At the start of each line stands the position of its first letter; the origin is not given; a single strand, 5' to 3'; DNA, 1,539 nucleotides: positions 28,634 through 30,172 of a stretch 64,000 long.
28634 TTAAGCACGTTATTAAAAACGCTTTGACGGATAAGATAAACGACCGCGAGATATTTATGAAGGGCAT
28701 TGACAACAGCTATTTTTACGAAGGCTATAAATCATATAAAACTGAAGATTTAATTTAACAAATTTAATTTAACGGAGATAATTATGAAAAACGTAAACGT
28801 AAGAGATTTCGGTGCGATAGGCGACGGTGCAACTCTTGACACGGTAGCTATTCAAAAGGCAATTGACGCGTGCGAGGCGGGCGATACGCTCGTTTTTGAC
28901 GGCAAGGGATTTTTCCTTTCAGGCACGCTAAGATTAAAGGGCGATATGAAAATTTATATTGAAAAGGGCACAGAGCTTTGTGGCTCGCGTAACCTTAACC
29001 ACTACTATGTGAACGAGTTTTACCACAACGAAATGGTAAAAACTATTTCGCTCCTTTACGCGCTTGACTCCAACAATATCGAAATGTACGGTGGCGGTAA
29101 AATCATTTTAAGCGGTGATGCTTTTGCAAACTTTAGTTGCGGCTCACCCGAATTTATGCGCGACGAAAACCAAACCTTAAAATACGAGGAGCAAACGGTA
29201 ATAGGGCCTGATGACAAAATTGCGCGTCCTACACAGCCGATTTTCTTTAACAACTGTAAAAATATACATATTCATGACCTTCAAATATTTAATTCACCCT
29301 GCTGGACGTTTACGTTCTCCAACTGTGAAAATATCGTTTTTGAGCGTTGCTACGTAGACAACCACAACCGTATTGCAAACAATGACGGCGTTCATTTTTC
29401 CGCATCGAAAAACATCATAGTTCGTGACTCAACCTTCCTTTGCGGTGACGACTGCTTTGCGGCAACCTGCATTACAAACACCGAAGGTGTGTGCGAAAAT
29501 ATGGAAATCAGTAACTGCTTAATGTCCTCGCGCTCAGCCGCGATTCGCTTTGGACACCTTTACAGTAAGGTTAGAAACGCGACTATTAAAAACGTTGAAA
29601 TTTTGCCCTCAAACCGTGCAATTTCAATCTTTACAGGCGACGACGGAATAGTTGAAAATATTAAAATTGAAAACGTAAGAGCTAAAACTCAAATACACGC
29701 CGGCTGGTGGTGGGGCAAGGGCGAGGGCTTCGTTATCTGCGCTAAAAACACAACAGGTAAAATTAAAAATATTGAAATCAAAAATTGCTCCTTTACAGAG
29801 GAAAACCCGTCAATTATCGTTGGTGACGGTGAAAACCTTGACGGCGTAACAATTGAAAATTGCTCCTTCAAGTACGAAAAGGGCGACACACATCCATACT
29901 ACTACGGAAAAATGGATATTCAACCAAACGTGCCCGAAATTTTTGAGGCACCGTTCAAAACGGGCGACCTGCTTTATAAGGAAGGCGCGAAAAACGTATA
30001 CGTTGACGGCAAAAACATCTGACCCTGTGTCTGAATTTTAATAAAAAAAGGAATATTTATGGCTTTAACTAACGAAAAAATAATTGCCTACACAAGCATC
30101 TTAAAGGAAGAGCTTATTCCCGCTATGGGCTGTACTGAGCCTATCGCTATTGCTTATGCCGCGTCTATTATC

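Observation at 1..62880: Family of hairpin/linker arrays: variable hairpins, conserved array-specific 7-8 nt linkers, at eight or more non-coding loci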

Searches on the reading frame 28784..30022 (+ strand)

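Call 71: search_protein_families(library=pfam, proteins=[window:28784-30022:+], max_evalue=0.00001)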
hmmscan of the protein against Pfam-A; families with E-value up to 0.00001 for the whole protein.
window:28784-30022:+ (412 aa): 2 families
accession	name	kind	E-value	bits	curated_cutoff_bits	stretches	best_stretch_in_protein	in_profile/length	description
PF00295.23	Glyco_hydro_28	-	3e-14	53.3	22.9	1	151-364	92-308/324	Glycosyl hydrolases family 28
PF12708.12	Pect-lyase_RHGA_epim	-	7e-13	49.3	27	1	4-68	2-61/213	Rhamnogalacturonase A/epimerase, pectate lyase-like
